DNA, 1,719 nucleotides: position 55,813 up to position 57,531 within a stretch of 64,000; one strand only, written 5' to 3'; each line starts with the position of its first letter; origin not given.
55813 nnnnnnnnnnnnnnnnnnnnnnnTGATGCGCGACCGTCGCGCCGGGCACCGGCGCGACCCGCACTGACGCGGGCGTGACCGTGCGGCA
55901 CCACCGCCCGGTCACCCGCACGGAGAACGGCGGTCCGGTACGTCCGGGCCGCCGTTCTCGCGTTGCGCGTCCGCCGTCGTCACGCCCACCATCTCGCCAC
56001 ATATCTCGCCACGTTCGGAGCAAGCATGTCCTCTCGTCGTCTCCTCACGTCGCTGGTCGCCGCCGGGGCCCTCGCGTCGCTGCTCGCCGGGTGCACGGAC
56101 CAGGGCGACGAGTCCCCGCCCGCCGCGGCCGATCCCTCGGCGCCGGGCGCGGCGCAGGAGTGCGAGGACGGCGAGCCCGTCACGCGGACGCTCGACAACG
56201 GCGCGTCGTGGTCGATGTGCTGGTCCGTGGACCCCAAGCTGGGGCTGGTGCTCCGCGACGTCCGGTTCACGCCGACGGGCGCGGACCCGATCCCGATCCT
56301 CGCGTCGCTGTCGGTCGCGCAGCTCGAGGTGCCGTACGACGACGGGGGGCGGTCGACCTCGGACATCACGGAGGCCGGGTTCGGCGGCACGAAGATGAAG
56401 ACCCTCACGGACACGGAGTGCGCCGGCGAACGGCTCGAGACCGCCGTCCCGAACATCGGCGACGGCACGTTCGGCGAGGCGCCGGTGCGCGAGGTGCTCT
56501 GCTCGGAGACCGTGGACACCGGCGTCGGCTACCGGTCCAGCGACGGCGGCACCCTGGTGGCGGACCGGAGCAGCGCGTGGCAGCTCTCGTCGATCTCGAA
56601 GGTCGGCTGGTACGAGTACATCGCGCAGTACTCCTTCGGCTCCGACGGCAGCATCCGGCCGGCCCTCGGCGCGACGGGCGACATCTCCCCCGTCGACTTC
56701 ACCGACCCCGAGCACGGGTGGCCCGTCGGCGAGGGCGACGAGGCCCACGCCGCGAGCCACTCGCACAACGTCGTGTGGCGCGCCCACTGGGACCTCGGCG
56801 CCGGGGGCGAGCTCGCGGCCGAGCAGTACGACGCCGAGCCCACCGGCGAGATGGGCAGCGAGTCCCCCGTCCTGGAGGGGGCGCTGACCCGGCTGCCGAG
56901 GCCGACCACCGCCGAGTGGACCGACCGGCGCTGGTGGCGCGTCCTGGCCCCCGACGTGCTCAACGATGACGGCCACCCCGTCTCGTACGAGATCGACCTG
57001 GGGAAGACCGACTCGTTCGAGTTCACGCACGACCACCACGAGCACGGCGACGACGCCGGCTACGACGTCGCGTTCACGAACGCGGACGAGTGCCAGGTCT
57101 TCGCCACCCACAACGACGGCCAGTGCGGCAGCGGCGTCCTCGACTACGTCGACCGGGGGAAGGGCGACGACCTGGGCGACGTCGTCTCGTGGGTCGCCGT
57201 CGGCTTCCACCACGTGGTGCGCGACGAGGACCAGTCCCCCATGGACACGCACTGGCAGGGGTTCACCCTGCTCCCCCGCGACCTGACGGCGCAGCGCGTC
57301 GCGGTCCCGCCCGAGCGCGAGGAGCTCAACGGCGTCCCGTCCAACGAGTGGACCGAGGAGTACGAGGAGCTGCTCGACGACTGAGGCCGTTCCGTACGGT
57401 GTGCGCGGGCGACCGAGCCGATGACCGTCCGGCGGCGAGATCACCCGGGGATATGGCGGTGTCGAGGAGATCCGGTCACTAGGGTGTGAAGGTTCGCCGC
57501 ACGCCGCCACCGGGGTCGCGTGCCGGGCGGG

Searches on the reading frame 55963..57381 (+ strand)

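Call 7: search_protein_families(library=ncbifam, proteins=[window:55963-57381:+], max_evalue=0.01)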
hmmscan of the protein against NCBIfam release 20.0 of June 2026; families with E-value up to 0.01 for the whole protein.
window:55963-57381:+ (473 aa): 2 families
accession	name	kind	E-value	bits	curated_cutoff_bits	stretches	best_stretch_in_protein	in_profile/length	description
NF008559.0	PRK11504.1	subfamily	6.2e-24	84.4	651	1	82-444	247-625/648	primary-amine oxidase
NF011285.0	PRK14696.1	equivalog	0.0066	14.6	1278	0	390-438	692-740/757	primary-amine oxidase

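Call 8: search_protein_families(library=pfam, proteins=[window:55963-57381:+], max_evalue=0.01)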
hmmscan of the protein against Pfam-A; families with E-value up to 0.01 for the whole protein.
window:55963-57381:+ (473 aa): 1 family
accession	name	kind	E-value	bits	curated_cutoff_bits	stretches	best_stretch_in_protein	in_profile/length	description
PF01179.26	Cu_amine_oxid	-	4.7e-29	101.9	27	1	82-442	22-401/407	Copper amine oxidase, enzyme domain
